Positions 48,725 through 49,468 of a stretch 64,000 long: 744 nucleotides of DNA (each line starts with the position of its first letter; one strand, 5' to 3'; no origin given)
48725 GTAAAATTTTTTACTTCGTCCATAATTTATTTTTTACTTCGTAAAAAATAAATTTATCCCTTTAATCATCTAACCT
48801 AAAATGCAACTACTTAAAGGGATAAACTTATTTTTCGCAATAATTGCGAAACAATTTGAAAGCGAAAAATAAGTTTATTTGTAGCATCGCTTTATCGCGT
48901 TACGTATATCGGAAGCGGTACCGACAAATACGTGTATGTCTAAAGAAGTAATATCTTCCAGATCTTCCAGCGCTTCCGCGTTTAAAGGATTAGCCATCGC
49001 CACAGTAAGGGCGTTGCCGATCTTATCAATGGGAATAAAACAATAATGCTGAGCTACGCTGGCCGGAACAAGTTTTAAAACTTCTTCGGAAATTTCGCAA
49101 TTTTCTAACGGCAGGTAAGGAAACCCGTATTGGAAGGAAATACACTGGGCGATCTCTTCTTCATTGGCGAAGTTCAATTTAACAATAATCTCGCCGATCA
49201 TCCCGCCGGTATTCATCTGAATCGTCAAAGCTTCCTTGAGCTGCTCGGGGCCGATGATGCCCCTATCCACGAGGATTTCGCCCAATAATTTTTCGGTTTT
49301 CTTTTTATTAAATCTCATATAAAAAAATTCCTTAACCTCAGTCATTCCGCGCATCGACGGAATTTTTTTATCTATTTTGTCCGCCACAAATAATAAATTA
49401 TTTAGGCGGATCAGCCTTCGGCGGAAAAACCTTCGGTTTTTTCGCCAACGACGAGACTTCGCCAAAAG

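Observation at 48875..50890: Stand-alone MshEN-type domains (two copies) and a degenerate GGDEF protein next to the pilus ATPases: a putative c-di-GMP control module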

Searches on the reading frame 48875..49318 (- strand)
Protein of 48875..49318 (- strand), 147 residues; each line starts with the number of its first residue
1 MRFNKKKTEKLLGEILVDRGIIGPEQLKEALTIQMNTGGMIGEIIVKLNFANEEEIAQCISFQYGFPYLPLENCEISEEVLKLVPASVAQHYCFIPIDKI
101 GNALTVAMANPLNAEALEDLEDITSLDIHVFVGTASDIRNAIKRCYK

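Call 4: search_protein_families(library=pfam, proteins=[window:48875-49318:-], max_evalue=0.01)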
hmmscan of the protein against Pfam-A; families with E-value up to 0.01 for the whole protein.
window:48875-49318:- (147 aa): 1 family
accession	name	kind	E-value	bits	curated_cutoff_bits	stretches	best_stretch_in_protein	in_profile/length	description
PF05157.20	MshEN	-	6e-22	77.9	23.1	1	64-146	1-84/90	MshEN domain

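Call 6: find_homologous_proteins(query=window:48875-49318:-)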
Query window:48875-49318:- (147 aa): 338 proteins with E <= 0.001 among 354 candidates; the best 120 are listed.
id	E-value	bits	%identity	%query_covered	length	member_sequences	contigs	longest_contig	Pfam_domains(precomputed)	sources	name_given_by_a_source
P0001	2.8e-90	317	100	100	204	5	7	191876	PF05157.21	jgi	jgi:type IV pilus assembly protein PilB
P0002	8.2e-66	238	61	95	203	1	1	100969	PF05157.21,PF10415.15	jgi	jgi:type IV pilus assembly protein PilB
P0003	1.7e-65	237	74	100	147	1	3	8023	PF05157.21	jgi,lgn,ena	-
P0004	3.5e-65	236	74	100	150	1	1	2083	PF05157.21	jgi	jgi:type IV pilus assembly protein PilB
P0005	2.7e-64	233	76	100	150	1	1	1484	PF05157.21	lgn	-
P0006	1.1e-63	231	73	93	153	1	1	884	PF05157.21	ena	-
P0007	1.5e-63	231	73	100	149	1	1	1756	PF05157.21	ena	-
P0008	1.1e-62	228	71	100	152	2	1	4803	PF05157.21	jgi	jgi:type IV pilus assembly protein PilB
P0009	1.1e-62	228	71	100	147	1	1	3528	PF05157.21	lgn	-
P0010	1.2e-62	228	71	100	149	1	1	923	PF05157.21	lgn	-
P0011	6.2e-62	226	72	100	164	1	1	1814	PF05157.21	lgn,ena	-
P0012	6.4e-62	225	69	100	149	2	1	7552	PF05157.21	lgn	-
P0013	8.0e-62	225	70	92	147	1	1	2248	PF05157.21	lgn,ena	-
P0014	8.4e-62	225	71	100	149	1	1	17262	PF05157.21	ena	-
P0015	1.8e-61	224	72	100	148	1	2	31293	PF05157.21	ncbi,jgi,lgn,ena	-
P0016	2.6e-61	224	71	100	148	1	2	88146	PF05157.21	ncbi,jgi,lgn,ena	-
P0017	3.3e-61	223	71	93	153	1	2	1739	PF05157.21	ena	-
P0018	4.4e-61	223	69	99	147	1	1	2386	PF05157.21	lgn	-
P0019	5.0e-61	223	73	100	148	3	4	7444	PF05157.21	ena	-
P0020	5.7e-61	222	67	100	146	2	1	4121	PF05157.21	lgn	-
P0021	1.0e-60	222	71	100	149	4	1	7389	PF05157.21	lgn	-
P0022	2.5e-60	220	70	100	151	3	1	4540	PF05157.21,PF10415.15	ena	-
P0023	6.6e-60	219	71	97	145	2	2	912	PF05157.21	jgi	-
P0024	8.9e-60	219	71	92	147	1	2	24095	PF05157.21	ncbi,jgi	-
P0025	1.1e-59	218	69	100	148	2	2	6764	PF05157.21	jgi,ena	-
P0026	1.3e-59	218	66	98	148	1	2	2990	PF05157.21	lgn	-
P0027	2.3e-59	217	69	100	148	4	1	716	PF05157.21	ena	-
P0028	3.6e-59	217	70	97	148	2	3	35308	PF05157.21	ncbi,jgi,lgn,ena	-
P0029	4.3e-59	216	69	100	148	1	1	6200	PF05157.21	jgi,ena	-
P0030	1.4e-58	215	66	97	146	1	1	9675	PF05157.21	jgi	-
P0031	2.2e-58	214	68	100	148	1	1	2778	PF05157.21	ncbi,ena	-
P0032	3.8e-58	213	68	100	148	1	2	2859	PF05157.21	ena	-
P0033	7.3e-58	212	71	99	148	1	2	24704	PF05157.21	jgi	jgi:type IV pilus assembly protein PilB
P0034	7.5e-58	212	66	100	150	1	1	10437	PF05157.21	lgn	-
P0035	9.7e-58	212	66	99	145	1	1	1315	PF05157.21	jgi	jgi:type IV pilus assembly protein PilB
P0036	1.1e-57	212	68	100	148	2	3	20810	PF05157.21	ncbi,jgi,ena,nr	ncbi:MAG: hypothetical protein B1H08_06015 [Candidatus Omnitrophica bacterium 4484_171]|nr:MAG: hypo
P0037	1.2e-57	212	66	99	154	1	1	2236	PF05157.21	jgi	jgi:type IV pilus assembly protein PilB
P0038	2.2e-57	211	66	100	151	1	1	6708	PF05157.21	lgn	-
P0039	7.3e-57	209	67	99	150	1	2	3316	PF05157.21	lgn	-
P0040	3.2e-56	207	66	97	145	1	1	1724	PF05157.21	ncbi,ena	-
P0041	5.0e-56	206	67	100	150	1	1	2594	PF05157.21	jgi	jgi:type IV pilus assembly protein PilB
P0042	1.2e-55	205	66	97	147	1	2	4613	PF05157.21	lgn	-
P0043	1.5e-55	205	65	100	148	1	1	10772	PF05157.21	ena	-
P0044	1.5e-55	205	64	97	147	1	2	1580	PF05157.21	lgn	-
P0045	3.6e-55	204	64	99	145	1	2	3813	PF05157.21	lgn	-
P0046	4.4e-55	203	64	97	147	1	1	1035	PF05157.21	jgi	jgi:type IV pilus assembly protein PilB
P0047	2.4e-54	201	62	100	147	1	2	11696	PF05157.21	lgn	-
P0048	4.6e-54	200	62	98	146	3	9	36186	PF05157.21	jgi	-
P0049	4.8e-54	200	63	100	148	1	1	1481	PF05157.21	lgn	-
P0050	9.0e-54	199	62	99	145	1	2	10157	PF05157.21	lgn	-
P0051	9.2e-54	199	64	99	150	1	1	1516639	PF05157.21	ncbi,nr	ncbi:MAG: hypothetical protein JSV34_05360 [Candidatus Omnitrophota bacterium]|nr:MAG: hypothetical 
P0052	2.3e-53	198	63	99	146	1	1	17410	PF05157.21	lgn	-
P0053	3.7e-53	197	64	96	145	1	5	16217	PF05157.21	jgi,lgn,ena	jgi:type IV pilus assembly protein PilB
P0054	1.1e-52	196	62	96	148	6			PF05157.21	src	-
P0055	1.6e-52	195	63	98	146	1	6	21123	PF05157.21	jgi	jgi:type IV pilus assembly protein PilB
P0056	1.9e-52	195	69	90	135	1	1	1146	PF05157.21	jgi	-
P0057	5.1e-52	193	61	100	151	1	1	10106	PF05157.21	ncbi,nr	ncbi:MAG: hypothetical protein JW867_06035 [Candidatus Omnitrophica bacterium]|nr:hypothetical prote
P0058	6.1e-52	193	61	99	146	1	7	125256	PF05157.21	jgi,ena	-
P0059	9.5e-52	193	63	100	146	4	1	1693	PF05157.21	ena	-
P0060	1.5e-51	192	61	99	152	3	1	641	PF05157.21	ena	-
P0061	1.6e-51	192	60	99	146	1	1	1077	PF05157.21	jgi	-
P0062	1.9e-51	192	61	100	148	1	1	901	PF05157.21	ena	-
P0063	2.2e-51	191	62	95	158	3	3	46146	PF05157.21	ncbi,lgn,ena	-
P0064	2.4e-51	191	63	97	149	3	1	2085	PF05157.21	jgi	jgi:type IV pilus assembly protein PilB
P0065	4.6e-51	190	60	99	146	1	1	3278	PF05157.21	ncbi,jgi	-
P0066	1.0e-50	189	62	96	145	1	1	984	PF05157.21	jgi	-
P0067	1.4e-50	189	61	100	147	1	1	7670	PF05157.21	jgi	jgi:type IV pilus assembly protein PilB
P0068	2.1e-50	188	61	94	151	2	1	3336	PF05157.21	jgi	jgi:type IV pilus assembly protein PilB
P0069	3.9e-50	187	60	96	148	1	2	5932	PF05157.21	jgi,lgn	-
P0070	3.9e-50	187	62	99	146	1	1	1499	PF05157.21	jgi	jgi:type IV pilus assembly protein PilB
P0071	4.4e-50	187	58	100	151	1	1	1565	PF05157.21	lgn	-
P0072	6.0e-50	187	58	99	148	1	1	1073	PF05157.21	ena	-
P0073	8.9e-50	186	61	99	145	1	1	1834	PF05157.21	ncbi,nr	ncbi:MAG: hypothetical protein KAJ14_02795 [Candidatus Omnitrophica bacterium]|nr:hypothetical prote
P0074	9.7e-50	186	61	96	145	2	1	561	PF05157.21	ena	-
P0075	1.4e-49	185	58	99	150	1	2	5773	PF05157.21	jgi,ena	-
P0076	2.2e-49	185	63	97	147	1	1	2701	PF05157.21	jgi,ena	-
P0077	2.7e-49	185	63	97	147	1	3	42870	PF05157.21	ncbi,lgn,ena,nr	ncbi:MAG: hypothetical protein PHV17_00365 [Candidatus Omnitrophica bacterium]|nr:hypothetical prote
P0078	2.7e-49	185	57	96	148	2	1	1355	PF05157.21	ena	-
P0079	4.6e-49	184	60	99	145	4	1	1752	PF05157.21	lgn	-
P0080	5.3e-49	184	61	97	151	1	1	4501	PF05157.21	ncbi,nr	ncbi:MAG: hypothetical protein GF375_07615 [Candidatus Omnitrophica bacterium]|nr:hypothetical prote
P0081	1.0e-48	183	57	96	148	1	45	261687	PF05157.21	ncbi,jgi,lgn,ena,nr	ncbi:MAG: hypothetical protein P9M02_01155 [Candidatus Susulua stagnicola]|nr:hypothetical protein [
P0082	1.0e-48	183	57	96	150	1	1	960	PF05157.21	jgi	-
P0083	1.2e-48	183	59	96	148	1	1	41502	PF05157.21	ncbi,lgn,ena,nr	ncbi:MAG: hypothetical protein KAS05_00930 [Candidatus Omnitrophica bacterium]|nr:hypothetical prote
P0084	1.4e-48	182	57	96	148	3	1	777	PF05157.21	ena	-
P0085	1.5e-48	182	57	96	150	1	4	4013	PF05157.21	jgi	-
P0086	1.8e-48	182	56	100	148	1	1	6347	PF05157.21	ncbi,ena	-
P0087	2.2e-48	182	57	99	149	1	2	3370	PF05157.21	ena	-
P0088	2.6e-48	181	60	99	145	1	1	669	PF05157.21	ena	-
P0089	4.4e-48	181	58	98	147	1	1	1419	PF05157.21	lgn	-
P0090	9.9e-48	180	58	99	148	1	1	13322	PF05157.21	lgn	-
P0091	1.4e-47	179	60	92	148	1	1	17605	PF05157.21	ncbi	-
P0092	3.7e-47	178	59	96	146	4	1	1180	PF05157.21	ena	-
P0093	4.4e-47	177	57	100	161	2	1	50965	PF05157.21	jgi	-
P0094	6.0e-47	177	58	97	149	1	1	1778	PF05157.21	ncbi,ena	-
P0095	1.3e-46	176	58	97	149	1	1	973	PF05157.21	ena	-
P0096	1.4e-46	176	57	99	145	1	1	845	PF05157.21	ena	-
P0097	2.0e-46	175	56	100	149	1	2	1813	PF05157.21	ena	-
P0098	5.6e-46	174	56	99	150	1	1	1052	PF05157.21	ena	-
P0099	6.7e-46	174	54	100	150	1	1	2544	PF05157.21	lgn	-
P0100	8.3e-46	173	56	97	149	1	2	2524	PF05157.21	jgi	jgi:type IV pilus assembly protein PilB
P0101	1.1e-45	173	58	97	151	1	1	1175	PF05157.21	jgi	jgi:type IV pilus assembly protein PilB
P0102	2.0e-45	172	55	99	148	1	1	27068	PF05157.21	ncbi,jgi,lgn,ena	-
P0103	2.1e-45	172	55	97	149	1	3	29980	PF05157.21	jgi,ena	jgi:type IV pilus assembly protein PilB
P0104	2.1e-45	172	55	97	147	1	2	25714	PF05157.21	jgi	-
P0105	2.2e-45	172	55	100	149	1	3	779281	PF05157.21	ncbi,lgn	-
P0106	2.5e-45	172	56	100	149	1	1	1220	PF05157.21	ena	-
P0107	2.6e-45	172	55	100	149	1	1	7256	PF05157.21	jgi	-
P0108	2.9e-45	172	52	100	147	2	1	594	PF05157.21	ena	-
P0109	3.4e-45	171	54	100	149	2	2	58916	PF05157.21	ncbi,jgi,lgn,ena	-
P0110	4.1e-45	171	56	97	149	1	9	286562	PF05157.21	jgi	-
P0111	5.1e-45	171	54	100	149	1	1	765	PF05157.21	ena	-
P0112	5.9e-45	171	56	97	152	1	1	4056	PF05157.21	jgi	jgi:type IV pilus assembly protein PilB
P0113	6.1e-45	170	54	100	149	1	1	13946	PF05157.21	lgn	-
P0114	6.5e-45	170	54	100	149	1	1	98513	PF05157.21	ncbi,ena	-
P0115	8.3e-45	170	55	100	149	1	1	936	PF05157.21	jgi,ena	-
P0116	8.9e-45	170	54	100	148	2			PF05157.21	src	-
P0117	1.2e-44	170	56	100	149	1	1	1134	PF05157.21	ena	-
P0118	1.3e-44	169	54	97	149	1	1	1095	PF05157.21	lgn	-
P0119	1.5e-44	169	54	97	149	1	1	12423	PF05157.21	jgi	jgi:hypothetical protein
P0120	1.5e-44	169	55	100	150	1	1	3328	PF05157.21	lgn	-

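Call 15: search_solved_structures(query=window:48875-49318:-, max_evalue=0.01, show_alignments=5)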
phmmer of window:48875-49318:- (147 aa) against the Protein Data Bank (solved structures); distinct sequences matched with E-value up to 0.01: 16.
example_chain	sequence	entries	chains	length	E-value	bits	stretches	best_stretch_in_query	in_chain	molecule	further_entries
6f8l_G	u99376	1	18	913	8.5e-44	152.1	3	9-144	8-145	Type IV pilus assembly protein PilF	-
5zfr_A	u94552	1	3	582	7.8e-24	87.4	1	11-146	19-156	Type IV pilus biogenesis ATPase PilB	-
6olj_C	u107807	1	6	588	1e-22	83.8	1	11-146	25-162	Type IV pilus biogenesis ATPase PilB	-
5tsg_B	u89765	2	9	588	1e-22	83.8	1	11-146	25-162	Type IV pilus biogenesis ATPase PilB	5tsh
3jc8_Ba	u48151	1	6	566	6.2e-22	81.3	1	12-146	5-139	Type IV-A pilus assembly ATPase PilB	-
9g1w_A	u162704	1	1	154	1.1e-18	70.7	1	9-144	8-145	Type IV pilus assembly ATPase PilB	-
5htl_A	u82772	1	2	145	7.9e-15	58.2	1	7-120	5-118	MSHA biogenesis protein MshE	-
6ejf_G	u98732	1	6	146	1.9e-13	53.7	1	10-121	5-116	Type IV pilus assembly protein PilF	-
8pe0_A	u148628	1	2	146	1.7e-08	37.8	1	8-120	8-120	c-di-GMP binding domain of the ATPase enzyme PilF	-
8pdk_A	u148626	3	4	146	7e-08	35.7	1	10-120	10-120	c-di-GMP binding domain of the ATPase enzyme PilF | ATP-binding motif-containing protein pilF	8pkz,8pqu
8pfa_A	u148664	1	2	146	7.7e-08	35.6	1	10-120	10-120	c-di-GMP binding domain of the ATPase enzyme PilF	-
6ejf_J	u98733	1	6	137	8.4e-08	35.5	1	11-120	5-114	Type IV pilus assembly protein PilF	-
7lko_B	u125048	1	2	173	1.6e-07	34.6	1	52-142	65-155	Pilus biogenesis protein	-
9glg_A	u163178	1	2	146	1.9e-07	34.4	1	10-120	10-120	ATP-binding motif-containing protein pilF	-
9gl5_A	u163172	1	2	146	1.9e-07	34.4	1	10-120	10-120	ATP-binding motif-containing protein pilF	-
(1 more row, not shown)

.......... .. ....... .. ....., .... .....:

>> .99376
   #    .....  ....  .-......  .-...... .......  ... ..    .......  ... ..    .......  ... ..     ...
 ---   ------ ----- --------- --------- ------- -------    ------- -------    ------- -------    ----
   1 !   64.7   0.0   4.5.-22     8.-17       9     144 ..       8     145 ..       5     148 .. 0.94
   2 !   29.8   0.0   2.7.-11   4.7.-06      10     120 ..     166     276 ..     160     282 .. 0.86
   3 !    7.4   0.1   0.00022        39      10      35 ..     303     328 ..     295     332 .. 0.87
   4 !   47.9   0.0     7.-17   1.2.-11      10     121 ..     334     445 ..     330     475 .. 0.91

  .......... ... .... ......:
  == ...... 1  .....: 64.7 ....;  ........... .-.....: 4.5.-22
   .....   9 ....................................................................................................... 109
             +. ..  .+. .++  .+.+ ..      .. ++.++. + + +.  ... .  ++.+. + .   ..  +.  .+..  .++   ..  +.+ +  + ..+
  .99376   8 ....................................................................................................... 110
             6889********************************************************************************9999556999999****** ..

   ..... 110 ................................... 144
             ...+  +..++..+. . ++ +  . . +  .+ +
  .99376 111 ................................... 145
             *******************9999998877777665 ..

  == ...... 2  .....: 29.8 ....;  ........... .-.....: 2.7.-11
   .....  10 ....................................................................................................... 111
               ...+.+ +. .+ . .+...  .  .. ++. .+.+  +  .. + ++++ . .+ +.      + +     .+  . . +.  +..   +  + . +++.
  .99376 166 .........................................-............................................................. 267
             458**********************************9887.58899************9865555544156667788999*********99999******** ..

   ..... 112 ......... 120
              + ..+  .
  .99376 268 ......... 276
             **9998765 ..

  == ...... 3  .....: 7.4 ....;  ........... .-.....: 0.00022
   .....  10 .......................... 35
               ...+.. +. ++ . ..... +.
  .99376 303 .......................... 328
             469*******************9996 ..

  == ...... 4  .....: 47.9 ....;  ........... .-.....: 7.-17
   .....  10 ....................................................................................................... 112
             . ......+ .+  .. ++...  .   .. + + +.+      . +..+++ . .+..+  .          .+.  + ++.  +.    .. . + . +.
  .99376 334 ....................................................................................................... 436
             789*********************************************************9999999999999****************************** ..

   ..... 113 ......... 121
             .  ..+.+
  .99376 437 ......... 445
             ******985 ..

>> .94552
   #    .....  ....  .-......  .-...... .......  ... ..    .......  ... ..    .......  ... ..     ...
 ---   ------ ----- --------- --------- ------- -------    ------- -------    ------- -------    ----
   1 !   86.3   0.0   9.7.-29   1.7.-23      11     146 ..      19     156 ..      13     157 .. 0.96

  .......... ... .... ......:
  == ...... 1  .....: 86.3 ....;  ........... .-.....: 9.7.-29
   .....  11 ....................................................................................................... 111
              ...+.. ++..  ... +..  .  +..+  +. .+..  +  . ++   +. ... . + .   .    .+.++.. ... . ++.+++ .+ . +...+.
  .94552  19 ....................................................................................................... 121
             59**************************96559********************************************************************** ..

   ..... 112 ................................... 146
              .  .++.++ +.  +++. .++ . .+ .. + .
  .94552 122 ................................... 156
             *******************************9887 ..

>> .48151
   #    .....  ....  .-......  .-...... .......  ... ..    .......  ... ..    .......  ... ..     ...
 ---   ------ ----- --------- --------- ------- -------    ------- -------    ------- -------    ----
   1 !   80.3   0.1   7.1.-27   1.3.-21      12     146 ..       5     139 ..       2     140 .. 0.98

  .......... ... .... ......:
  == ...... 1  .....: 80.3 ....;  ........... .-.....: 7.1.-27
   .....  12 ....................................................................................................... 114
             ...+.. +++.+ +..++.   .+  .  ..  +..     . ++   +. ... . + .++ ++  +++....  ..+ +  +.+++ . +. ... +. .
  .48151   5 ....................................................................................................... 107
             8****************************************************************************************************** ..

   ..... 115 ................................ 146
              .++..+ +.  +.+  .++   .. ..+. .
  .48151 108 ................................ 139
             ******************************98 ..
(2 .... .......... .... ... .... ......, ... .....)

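Call 21: find_encoding_contigs(protein=P0051, flank=8000, max_places=2)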
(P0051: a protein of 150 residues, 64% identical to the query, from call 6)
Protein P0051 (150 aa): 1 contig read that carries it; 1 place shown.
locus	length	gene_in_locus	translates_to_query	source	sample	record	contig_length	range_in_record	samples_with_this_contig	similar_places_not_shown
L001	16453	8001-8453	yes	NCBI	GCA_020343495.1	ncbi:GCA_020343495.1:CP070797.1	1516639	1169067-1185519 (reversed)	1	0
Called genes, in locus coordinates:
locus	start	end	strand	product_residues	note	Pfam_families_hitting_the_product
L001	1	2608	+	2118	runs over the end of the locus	PF00515:TPR_1 (faint), PF01209:Ubie_methyltran, PF06325:PrmA (weak), PF08241:Methyltransf_11, PF08242:Methyltransf_12, PF13489:Methyltransf_23 (weak), PF13649:Methyltransf_25, PF13847:Methyltransf_31, +3 more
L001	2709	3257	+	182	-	-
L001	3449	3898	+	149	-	PF02681:DUF212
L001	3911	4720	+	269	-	PF01476:LysM, PF03734:YkuD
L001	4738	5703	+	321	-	PF03255:ACCA, PF01039:Carboxyl_trans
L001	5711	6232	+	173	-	PF03551:PadR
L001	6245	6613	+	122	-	PF00072:Response_reg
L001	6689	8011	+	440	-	PF01590:GAF (weak), PF00990:GGDEF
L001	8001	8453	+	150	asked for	PF05157:MshEN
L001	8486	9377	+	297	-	PF05157:MshEN, PF00437:T2SSE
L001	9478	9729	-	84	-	-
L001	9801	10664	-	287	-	PF01734:Patatin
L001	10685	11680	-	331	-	PF00027:cNMP_binding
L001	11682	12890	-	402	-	PF00232:Glyco_hydro_1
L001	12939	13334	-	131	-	PF19571:ACT_8, PF01842:ACT (faint)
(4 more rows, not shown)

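Call 22: find_encoding_contigs(protein=P0081, flank=8000, max_places=2)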
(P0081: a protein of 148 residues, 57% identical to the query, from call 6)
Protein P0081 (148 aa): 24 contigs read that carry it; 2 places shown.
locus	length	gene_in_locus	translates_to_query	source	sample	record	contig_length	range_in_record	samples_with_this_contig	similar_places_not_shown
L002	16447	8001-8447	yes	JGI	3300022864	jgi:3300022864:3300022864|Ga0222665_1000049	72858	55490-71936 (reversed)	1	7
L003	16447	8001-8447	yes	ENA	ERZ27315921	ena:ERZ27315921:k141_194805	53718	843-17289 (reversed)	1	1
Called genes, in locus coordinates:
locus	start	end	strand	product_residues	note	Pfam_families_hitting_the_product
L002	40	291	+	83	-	-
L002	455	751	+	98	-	PF08271:Zn_Ribbon_TF (faint)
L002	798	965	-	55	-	-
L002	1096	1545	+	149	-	PF02681:DUF212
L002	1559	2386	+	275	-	PF23473:LysM3_LYK4_5 (weak), PF01476:LysM, PF03734:YkuD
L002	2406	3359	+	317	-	PF03255:ACCA, PF01039:Carboxyl_trans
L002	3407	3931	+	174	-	PF03551:PadR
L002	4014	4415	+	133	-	-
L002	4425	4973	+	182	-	PF07963:N_methyl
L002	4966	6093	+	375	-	-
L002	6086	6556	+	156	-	-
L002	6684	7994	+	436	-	PF01590:GAF (weak), PF00990:GGDEF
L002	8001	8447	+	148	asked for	PF05157:MshEN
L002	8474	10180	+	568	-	PF05157:MshEN, PF00437:T2SSE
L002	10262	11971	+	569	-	PF05157:MshEN, PF00437:T2SSE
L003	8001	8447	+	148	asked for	PF05157:MshEN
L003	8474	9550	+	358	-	PF05157:MshEN, PF00437:T2SSE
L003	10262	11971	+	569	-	PF05157:MshEN, PF00437:T2SSE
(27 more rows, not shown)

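Call 23: find_encoding_contigs(protein=P0105, flank=8000, max_places=2)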
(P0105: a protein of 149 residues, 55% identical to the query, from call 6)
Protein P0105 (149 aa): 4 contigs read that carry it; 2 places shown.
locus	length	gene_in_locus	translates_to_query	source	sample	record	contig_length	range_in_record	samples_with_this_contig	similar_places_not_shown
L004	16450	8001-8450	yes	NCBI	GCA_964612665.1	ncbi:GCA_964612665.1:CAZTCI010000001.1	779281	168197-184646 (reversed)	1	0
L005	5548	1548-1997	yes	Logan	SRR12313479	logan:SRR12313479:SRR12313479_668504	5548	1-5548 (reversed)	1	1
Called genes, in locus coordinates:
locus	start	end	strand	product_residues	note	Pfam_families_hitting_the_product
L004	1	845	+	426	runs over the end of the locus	PF00275:EPSP_synthase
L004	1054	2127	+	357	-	PF06723:MreB_Mbl, PF00022:Actin, PF11104:PilM_2 (faint), PF00012:HSP70, PF14450:FtsA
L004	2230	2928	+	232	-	PF04085:MreC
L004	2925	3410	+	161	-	PF04093:MreD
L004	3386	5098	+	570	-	PF03717:PBP_dimer, PF00905:Transpeptidase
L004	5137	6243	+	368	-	PF01098:FTSW_RODA_SPOVE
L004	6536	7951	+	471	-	PF00672:HAMP, PF13185:GAF_2 (weak), PF01590:GAF (weak), PF00990:GGDEF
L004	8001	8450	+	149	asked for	PF05157:MshEN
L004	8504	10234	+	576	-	PF05157:MshEN, PF00437:T2SSE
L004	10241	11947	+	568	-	PF05157:MshEN, PF00437:T2SSE, PF13401:AAA_22 (faint)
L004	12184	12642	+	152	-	PF05157:MshEN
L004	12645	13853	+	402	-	PF28597:T2SSF_N, PF00482:T2SSF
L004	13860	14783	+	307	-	-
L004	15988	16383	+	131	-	PF07963:N_methyl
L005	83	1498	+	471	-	PF00672:HAMP, PF13185:GAF_2 (weak), PF01590:GAF (weak), PF00990:GGDEF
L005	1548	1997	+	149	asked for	PF05157:MshEN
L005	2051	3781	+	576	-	PF05157:MshEN, PF00437:T2SSE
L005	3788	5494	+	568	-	PF05157:MshEN, PF00437:T2SSE, PF13401:AAA_22 (faint)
